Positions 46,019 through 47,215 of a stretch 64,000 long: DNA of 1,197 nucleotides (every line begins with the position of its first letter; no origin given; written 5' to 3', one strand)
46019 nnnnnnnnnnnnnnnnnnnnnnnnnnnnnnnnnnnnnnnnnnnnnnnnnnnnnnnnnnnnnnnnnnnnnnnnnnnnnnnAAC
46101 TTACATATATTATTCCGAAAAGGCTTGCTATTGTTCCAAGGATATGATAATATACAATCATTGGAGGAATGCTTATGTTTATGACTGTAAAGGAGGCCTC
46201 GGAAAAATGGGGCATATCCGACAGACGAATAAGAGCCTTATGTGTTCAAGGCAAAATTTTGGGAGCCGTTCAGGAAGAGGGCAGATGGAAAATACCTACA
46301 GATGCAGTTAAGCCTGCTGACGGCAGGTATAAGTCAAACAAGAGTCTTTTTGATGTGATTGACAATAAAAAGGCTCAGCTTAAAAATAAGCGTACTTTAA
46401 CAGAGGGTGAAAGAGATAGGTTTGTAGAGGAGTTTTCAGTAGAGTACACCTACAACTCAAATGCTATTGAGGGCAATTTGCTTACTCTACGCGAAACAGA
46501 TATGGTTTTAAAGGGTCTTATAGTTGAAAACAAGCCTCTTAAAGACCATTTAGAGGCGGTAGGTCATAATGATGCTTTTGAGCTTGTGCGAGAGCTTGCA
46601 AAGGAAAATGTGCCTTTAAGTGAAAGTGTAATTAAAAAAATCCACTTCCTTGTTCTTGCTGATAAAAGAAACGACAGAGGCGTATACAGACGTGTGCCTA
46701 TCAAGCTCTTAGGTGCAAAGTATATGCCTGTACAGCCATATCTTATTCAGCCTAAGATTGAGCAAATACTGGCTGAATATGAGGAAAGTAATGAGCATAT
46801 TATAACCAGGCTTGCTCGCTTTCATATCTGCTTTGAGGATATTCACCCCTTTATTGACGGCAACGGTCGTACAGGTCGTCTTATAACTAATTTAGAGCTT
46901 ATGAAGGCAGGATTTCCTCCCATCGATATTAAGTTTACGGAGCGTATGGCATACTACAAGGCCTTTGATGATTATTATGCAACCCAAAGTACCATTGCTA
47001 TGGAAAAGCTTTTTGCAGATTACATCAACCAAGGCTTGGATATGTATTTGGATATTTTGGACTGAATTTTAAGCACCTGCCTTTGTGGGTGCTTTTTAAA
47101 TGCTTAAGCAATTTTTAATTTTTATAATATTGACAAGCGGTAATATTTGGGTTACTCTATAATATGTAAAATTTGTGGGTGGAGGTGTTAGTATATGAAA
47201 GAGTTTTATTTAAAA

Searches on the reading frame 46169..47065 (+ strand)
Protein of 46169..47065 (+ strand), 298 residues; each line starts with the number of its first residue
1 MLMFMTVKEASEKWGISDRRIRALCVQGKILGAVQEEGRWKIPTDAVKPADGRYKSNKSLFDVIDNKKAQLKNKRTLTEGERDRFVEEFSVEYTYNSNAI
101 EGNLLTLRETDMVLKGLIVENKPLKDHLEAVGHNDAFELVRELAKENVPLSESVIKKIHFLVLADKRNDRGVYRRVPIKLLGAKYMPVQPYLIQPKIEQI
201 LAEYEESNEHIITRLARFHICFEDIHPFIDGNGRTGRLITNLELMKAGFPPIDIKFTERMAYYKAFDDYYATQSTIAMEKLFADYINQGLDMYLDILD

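Call 3: search_protein_families(library=pfam, proteins=[window:46169-47065:+], max_evalue=0.01)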
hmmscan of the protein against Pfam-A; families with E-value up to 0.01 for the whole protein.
window:46169-47065:+ (298 aa): 3 families
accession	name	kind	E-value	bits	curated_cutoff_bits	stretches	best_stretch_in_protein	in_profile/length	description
PF02661.23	Fic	-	8.3e-20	71.9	24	1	149-243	1-92/93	Fic/DOC family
PF20038.5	HTH_59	-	9.3e-06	26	27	1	5-28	8-33/66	Helix-turn-helix domain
PF12728.13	HTH_17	-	1.3e-05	25.7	27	1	4-47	1-43/51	Helix-turn-helix domain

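Call 4: search_protein_families(library=padloc, proteins=[window:46169-47065:+], max_evalue=0.1)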
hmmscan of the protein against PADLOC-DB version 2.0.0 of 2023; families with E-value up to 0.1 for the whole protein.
window:46169-47065:+ (298 aa): 10 families
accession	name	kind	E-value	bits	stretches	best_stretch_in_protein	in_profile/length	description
PDLC04836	PDC-S04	-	1e-36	124.4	1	87-276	23-219/244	-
PDLC04840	PDC-S04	-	1.9e-33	114.1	1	84-268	6-198/227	-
PDLC04837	PDC-S04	-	7e-32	108.6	1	78-272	14-211/234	-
PDLC03963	SoFic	-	9.3e-26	89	1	83-286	50-253/361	-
PDLC04839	PDC-S04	-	3.9e-17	60.6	1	102-286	11-202/205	-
PDLC04838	PDC-S04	-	5.2e-10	37.5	1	171-287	84-203/209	-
PDLC04966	PDC-S24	-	8.6e-06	22.9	1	147-254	229-346/497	-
PDLC04842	PDC-S04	-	2.1e-05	22.4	1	125-268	16-154/202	-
PDLC04841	PDC-S04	-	0.00014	19.6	1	156-276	146-260/292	-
PDLC04133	mad1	-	0.023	13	1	2-47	3-47/60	mads_1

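Call 5: search_protein_families(library=ncbifam, proteins=[window:46169-47065:+], max_evalue=0.01)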
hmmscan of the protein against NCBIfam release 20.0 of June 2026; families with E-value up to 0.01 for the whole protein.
window:46169-47065:+ (298 aa): 4 families
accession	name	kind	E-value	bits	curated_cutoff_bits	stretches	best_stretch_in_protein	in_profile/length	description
NF046030.1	ProtAdlyltaseSoFic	equivalog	7.4e-11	41.6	550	1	209-286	176-252/361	protein adenylyltransferase Fic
TIGR02613.1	mob_myst_B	hypoth_equivalog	3.7e-06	27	124.4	1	149-254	48-151/186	mobile mystery protein B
NF046029.1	ProtAdlyltaseNmFic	equivalog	0.00012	21.8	230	1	153-267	30-138/177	protein adenylyltransferase Fic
NF041381.1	XopAC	subfamily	0.0011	17.7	450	1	216-261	383-428/451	XopAC/AvrAC family type III secretion system effector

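Call 10: search_solved_structures(query=window:46169-47065:+, max_evalue=0.001, show_alignments=2)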
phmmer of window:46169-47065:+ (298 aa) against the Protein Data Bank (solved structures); distinct sequences matched with E-value up to 0.001: 26.
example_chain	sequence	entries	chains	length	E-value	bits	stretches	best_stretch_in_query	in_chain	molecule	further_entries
6i7g_A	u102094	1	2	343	2e-21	80.5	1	59-266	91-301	Adenosine monophosphate-protein transferase FICD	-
4u04_A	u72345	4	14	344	2e-21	80.5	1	59-266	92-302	Adenosine monophosphate-protein transferase FICD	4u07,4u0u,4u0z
5jj6_A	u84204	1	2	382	4.2e-21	79.4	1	84-265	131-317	Adenosine monophosphate-protein transferase FICD homolog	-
6i7h_A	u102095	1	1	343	9.4e-21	78.3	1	59-266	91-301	Adenosine monophosphate-protein transferase FICD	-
6i7i_A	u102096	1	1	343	1.3e-20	77.8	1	59-266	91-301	Adenosine monophosphate-protein transferase FICD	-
9yz5_A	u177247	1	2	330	1.6e-20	77.5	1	59-266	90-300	Protein adenylyltransferase FICD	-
4u0s_A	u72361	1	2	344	1.8e-20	77.3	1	59-266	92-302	Adenosine monophosphate-protein transferase FICD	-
6i7j_A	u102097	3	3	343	2.5e-20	76.9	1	59-266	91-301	Adenosine monophosphate-protein transferase FICD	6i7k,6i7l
5jj7_A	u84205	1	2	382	4e-20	76.2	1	84-265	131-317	Adenosine monophosphate-protein transferase FICD homolog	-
4x2e_A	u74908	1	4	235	4.7e-20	76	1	91-252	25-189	Fic family protein putative filamentation induced by cAMP protein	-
6zmd_B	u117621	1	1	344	3.8e-19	73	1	59-265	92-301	Protein adenylyltransferase FICD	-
7b7z_A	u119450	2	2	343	6e-19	72.3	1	59-266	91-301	Protein adenylyltransferase FICD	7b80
4x2c_A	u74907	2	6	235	8.4e-19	71.9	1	91-252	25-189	Fic family protein putative filamentation induced by cAMP protein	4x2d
3cuc_A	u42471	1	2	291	1.5e-17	67.8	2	72-164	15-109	Protein of unknown function with a Fic domain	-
4rgl_A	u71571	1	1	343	8e-10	42.4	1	91-251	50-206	Filamentation induced by cAMP protein Fic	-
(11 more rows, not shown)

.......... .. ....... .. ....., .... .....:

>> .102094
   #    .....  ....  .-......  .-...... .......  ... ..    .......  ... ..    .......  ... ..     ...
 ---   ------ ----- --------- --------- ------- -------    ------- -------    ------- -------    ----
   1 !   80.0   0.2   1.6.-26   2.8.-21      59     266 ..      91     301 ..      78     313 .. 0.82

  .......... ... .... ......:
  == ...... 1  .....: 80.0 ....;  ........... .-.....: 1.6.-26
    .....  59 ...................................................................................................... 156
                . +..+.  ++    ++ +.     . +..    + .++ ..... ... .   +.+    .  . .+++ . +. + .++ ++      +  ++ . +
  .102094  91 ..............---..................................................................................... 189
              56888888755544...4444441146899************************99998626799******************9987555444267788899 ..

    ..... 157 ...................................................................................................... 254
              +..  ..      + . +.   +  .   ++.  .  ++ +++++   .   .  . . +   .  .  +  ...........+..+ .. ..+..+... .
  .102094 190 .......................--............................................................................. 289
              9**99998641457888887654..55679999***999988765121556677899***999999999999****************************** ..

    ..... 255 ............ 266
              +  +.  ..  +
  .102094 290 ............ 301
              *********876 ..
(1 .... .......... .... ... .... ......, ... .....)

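Call 11: find_homologous_proteins(query=window:46175-47065:+, max_evalue=1e-10)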
Query window:46175-47065:+ (296 aa): 8000 proteins with E <= 1e-10 among 8000 candidates; the best 120 are listed.
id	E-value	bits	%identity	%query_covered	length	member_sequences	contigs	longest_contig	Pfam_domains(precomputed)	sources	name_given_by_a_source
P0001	1.1e-194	664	100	100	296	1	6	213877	PF20038.6,PF02661.24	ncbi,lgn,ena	-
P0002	1.1e-141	490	72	100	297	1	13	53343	PF12728.14,PF02661.24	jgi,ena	-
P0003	2.1e-141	489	72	100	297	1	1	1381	PF12728.14,PF02661.24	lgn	-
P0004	6.5e-141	487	72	100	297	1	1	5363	PF12728.14,PF02661.24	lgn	-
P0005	7.4e-141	487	71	100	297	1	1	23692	PF12728.14,PF02661.24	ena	-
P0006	8.4e-141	487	71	100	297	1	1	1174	PF12728.14,PF02661.24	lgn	-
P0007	2.3e-140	486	73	100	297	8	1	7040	PF02661.24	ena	-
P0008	2.5e-140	485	70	100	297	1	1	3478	PF12728.14,PF02661.24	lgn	-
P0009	2.5e-140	485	72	100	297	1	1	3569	PF02661.24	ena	-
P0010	2.9e-140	485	73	100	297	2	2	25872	PF12728.14,PF02661.24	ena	-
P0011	4.3e-140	485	71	100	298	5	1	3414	PF12728.14,PF02661.24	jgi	-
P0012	5.9e-140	484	71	100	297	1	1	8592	PF12728.14,PF02661.24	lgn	-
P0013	6.5e-140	484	71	100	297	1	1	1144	PF12728.14,PF02661.24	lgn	-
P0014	6.8e-140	484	72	100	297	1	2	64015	PF12728.14,PF02661.24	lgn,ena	-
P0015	7.1e-140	484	70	100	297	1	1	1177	PF12728.14,PF02661.24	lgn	-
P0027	3.7e-139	482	71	100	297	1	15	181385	PF02661.24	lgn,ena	-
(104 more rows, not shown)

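Call 13: find_encoding_contigs(protein=P0027, flank=6000, max_places=6)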
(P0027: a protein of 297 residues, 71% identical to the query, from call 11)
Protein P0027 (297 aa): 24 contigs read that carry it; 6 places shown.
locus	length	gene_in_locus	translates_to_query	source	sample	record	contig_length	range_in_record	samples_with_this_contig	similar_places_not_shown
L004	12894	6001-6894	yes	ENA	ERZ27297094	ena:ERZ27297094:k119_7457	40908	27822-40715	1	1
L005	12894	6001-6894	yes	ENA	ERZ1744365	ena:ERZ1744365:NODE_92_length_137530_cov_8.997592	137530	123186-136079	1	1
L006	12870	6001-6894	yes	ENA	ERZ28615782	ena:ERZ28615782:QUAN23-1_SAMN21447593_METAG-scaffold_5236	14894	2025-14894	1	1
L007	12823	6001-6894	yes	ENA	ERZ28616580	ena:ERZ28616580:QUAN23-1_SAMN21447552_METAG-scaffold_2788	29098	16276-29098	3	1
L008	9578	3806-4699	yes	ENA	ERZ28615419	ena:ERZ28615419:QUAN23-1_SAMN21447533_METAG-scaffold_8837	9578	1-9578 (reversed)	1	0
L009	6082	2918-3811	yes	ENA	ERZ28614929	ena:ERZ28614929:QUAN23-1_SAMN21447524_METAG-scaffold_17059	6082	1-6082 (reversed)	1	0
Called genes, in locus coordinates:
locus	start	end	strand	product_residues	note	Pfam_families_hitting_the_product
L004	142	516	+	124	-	PF01844:HNH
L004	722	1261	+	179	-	PF05119:Terminase_4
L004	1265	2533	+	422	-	PF02195:ParB_N, PF01555:N6_N4_Mtase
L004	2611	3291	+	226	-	-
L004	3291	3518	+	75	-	PF14192:DUF4314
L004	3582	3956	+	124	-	PF24753:DUF7698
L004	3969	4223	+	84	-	PF24726:DUF7678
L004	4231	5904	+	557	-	PF03354:TerL_ATPase, PF20441:TerL_nuclease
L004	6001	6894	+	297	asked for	PF02661:Fic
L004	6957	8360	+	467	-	PF04860:Phage_portal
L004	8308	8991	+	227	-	PF00574:CLP_protease, PF01972:SDH_protease (weak)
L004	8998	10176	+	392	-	PF05065:Phage_capsid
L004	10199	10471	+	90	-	PF05135:Phage_connect_1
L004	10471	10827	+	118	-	PF05521:Phage_HCP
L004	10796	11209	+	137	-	PF04883:HK97-gp10_like (weak)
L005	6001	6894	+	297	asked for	PF02661:Fic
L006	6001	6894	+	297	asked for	PF02661:Fic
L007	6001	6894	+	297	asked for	PF02661:Fic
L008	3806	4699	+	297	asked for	PF02661:Fic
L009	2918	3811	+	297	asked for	PF02661:Fic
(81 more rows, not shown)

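Call 19: find_related_loci(query=A2, collection=viral_contigs, flank=6000)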
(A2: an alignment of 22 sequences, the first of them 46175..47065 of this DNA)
Query A2 (296 aa) in viral_contigs; peptide patterns used: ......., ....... (x = any residue, [..] = any of these).
284 stretches matched a pattern; 218 encode a relative of the query (tblastn E <= 1e-3); the best 80 are kept; 80 distinct loci.
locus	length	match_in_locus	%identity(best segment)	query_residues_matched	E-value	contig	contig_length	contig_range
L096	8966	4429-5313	69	1-295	8e-145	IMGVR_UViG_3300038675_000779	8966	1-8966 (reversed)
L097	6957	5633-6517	69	1-295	7e-143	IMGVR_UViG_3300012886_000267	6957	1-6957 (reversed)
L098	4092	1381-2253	69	1-291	4e-145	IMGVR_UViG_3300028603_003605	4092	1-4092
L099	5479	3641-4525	68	1-295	1e-140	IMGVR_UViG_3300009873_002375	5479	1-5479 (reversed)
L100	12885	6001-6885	67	1-295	4e-139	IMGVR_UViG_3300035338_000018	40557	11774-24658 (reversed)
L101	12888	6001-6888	66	1-296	7e-133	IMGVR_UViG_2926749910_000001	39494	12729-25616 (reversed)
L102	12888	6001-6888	65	1-296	4e-132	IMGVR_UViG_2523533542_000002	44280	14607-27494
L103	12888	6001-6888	63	1-296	5e-132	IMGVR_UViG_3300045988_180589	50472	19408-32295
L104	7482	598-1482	65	1-295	4e-131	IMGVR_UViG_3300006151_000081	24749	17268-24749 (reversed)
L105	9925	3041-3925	65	1-295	4e-131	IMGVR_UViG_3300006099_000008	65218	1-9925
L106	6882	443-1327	65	1-295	3e-131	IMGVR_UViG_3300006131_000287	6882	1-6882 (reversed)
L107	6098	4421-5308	60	1-296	1e-124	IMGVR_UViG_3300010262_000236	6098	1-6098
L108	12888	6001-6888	60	1-296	2e-124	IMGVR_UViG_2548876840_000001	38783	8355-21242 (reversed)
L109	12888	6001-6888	60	1-296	2e-124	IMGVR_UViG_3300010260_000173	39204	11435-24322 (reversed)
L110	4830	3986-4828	62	1-281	8e-117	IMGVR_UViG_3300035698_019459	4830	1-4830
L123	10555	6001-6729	50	57-295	2e-74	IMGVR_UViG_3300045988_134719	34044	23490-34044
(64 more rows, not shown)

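Call 27: find_related_loci(query=A2, collection=metagenome_contigs, flank=6000)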
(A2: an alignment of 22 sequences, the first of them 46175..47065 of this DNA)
Query A2 (296 aa) in metagenome_contigs; peptide patterns used: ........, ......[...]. (x = any residue, [..] = any of these).
600 stretches matched a pattern (row limit reached: there are more); 588 encode a relative of the query (tblastn E <= 1e-3); the best 80 are kept; 80 distinct loci.
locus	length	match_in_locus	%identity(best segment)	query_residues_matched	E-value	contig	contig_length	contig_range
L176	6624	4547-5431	70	1-295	3e-146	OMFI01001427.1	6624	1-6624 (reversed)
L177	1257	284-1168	69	1-295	6e-159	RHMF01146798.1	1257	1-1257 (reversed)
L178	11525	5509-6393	69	1-295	2e-144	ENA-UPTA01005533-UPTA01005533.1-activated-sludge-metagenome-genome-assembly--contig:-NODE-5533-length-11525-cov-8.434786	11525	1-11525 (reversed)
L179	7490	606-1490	69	1-295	1e-144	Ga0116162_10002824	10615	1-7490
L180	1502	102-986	69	1-295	4e-157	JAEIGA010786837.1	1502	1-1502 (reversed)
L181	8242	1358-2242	70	1-295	3e-143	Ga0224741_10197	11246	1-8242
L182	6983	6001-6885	70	1-295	3e-143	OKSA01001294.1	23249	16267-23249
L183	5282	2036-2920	70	1-295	2e-144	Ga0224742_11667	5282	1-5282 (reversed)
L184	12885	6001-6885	69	1-295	2e-142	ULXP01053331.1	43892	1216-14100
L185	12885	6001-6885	69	1-295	5e-142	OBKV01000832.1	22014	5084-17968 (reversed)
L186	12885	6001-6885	69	1-295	3e-142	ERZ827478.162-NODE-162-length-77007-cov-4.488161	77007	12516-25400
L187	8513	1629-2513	68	1-295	3e-142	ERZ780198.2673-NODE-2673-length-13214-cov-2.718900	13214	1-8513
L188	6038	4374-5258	69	1-295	9e-143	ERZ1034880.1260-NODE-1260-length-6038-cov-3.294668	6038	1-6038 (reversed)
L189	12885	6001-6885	69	1-295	3e-142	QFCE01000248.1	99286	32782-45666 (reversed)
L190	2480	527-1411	69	1-295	1e-150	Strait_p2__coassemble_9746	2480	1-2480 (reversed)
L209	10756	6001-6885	68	1-295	7e-139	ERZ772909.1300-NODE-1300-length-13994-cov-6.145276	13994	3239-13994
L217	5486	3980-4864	67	1-295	2e-136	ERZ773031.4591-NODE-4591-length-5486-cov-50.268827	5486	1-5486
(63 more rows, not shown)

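Call 30: search_protein_families(library=pfam, proteins=[L185:1902-2993:+, L185:2986-5154:+, L185:5228-5665:-, L185:6908-7483:+, L209:3211-4512:+, L209:4481-5338:+, L217:381-1295:+, L096:5492-6775:+, L123:8268-9473:+, L181:2282-2926:+], max_evalue=0.001)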
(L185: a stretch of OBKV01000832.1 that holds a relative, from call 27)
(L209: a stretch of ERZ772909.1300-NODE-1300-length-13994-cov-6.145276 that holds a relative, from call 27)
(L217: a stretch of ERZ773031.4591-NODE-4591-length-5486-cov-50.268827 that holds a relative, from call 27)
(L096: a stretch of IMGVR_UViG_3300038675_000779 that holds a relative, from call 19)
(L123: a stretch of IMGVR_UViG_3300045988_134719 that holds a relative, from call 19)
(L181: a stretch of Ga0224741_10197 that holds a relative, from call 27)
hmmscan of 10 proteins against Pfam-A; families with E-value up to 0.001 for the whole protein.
L185:1902-2993:+ (363 aa): 7 families
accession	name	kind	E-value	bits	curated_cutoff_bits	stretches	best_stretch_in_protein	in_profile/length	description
PF00005.33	ABC_tran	-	1.4e-31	110.4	25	1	22-162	3-136/137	ABC transporter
PF17912.7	OB_MalK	-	5.8e-10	40.3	27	1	236-286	1-53/53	MalK OB fold domain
PF17850.7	CysA_C_terminal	-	2.3e-06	28.5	29.7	1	241-287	1-42/43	CysA C-terminal regulatory domain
PF03215.21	Rad17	-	9.8e-06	26.1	23.8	1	18-107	32-120/186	Rad17 P-loop domain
PF02463.25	SMC_N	-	5.2e-05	23.2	40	1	29-206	23-209/220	RecF/RecN/SMC N terminal domain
PF13304.12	AAA_21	-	0.00039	21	27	0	32-55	1-24/304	AAA domain, putative AbiEii toxin, Type IV TA system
PF13401.12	AAA_22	-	0.00059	20.6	27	0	29-74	4-33/130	AAA domain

L185:2986-5154:+ (722 aa): 4 families
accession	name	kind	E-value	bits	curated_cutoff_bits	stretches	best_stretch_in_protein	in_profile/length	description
PF09508.16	Lact_bio_phlase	-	1.9e-214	712.4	26.6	1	13-441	1-432/434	Lacto-N-biose phosphorylase N-terminal TIM barrel domain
PF17385.8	LBP_M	-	3e-92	308.6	25.2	1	445-663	1-221/221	Lacto-N-biose phosphorylase central domain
PF17386.8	LBP_C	-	5.1e-24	84.3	26.6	1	668-720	1-53/53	Lacto-N-biose phosphorylase C-terminal domain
PF06283.17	ThuA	-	2.2e-06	28.5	33.4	1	487-622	32-159/209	Trehalose utilisation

L185:5228-5665:- (145 aa): 3 families
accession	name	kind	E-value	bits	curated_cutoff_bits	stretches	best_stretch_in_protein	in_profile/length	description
PF13411.12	MerR_1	-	1e-16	61.2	21.6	1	2-66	1-65/69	MerR HTH family regulatory protein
PF00376.29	MerR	-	2.1e-11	43.9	28.2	1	3-39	1-38/38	MerR family regulatory protein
PF09278.17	MerR-DNA-bind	-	3.8e-06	27.8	25.4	1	45-103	2-60/65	MerR, DNA binding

L185:6908-7483:+ (191 aa): 2 families
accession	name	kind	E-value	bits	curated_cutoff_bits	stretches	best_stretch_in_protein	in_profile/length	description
PF18299.6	R2K_2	-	1.9e-30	106.1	26.2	1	87-186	1-98/147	ATP-grasp domain, R2K clade family 2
PF14243.11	R2K_3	-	7.9e-18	65.6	26.3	1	74-184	24-117/169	ATP-grasp domain, R2K clade family 3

L209:3211-4512:+ (433 aa): 6 families
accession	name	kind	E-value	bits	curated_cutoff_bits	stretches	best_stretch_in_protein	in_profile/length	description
PF00890.30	FAD_binding_2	-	1.5e-78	265.3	20.4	1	6-370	1-414/414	FAD binding domain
PF01266.30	DAO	-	9.3e-09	35.7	27.9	1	6-258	1-272/353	FAD dependent oxidoreductase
PF03486.20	HI0933_like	-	4.2e-06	26.8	50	0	129-353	109-218/244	HI0933-like protein Rossmann domain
PF07992.20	Pyr_redox_2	-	7.6e-06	26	26.1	1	5-188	1-109/291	Pyridine nucleotide-disulphide oxidoreductase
PF01134.28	GIDA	-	0.0001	21.9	22.1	0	133-189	99-153/391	Glucose inhibited division protein A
PF05834.18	Lycopene_cycl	-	0.00072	19.2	23.4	0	6-37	1-37/380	Lycopene cyclase protein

L209:4481-5338:+ (285 aa): 2 families
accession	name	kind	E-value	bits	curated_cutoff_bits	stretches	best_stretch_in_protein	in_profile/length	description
PF01729.25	QRPTase_C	-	3.9e-64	215.9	23.1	1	115-280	1-169/169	Quinolinate phosphoribosyl transferase, C-terminal domain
PF02749.22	QRPTase_N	-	5.2e-21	75.1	27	1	28-113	1-82/82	Quinolinate phosphoribosyl transferase, N-terminal domain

L217:381-1295:+ (304 aa): 1 family
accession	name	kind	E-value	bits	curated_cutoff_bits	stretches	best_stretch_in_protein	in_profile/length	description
PF02445.21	NadA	-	6.3e-111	370.7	27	1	10-302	1-295/295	Quinolinate synthetase A protein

L096:5492-6775:+ (427 aa): 3 families
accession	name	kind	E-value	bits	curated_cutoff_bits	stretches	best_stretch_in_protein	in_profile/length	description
PF00239.26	Resolvase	-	1.5e-31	109.9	23.3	1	40-183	1-139/145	Resolvase, N terminal domain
PF07508.19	Recombinase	-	6.9e-19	68.4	21.1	1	213-316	4-101/102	Recombinase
PF13408.12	Zn_ribbon_recom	-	1.1e-10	42.2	25.3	1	335-396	2-57/58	Recombinase zinc beta ribbon domain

L123:8268-9473:+ (401 aa): 3 families
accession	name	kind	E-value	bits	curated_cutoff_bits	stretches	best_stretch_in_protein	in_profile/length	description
PF00589.27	Phage_integrase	-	1.3e-16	61.3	27.1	1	169-380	2-170/172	Phage integrase family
PF14659.12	Phage_int_SAM_3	-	1.3e-05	25.7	22.6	1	63-118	3-57/58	Phage integrase, N-terminal SAM-like domain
PF13102.12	Phage_int_SAM_5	-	2.7e-05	24.9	22.3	1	68-153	4-92/98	Phage integrase SAM-like domain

L181:2282-2926:+ (214 aa): 4 families
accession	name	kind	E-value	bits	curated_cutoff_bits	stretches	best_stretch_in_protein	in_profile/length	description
PF00665.32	rve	-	5e-16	59.3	32.6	1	69-147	24-102/102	Integrase core domain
PF13683.12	rve_3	-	4.6e-15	55.6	26.5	1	136-202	2-67/67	Integrase core domain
PF01661.27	Macro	-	1.9e-12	47.6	22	1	19-104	1-86/118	Macro domain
PF13333.12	rve_2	-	4.3e-11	43.2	22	1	154-207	1-53/56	Integrase core domain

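Call 54: predict_structure(alignment_id=A2)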
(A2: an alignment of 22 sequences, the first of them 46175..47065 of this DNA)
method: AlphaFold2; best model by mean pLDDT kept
length: 296 residues; sequences in the alignment: 22
mean_pLDDT: 56.7   pTM: 0.43
mean pLDDT of the five models: 56.7, 56.1, 50.9, 49.0, 47.8
residues with pLDDT >= 90: 16; 70-90: 65; 50-70: 105; < 50: 110
segments of 3 or more residues with pLDDT < 50: 50-54, 56-62, 75-130, 162-192, 223-229
pLDDT, mean of each block of 10 residues (from residue 1): 92 82 86 91 77 41 51 46 29 29 27 28 32 69 77 65 39 24 34 59 65 60 47 69 66 59 66 71 67 53
secondary structure, 60 per line:
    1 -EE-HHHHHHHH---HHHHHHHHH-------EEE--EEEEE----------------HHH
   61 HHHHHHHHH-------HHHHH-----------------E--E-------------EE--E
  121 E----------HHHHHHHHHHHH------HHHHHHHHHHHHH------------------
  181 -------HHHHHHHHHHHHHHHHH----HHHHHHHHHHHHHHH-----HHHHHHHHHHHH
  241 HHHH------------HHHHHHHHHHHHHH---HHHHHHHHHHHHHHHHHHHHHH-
elements in order: H5-12 H16-24 E32-34 E37-41 H58-69 H77-81 H132-143 H150-162 H188-204 H209-223 H229-244 H257-270 H274-295
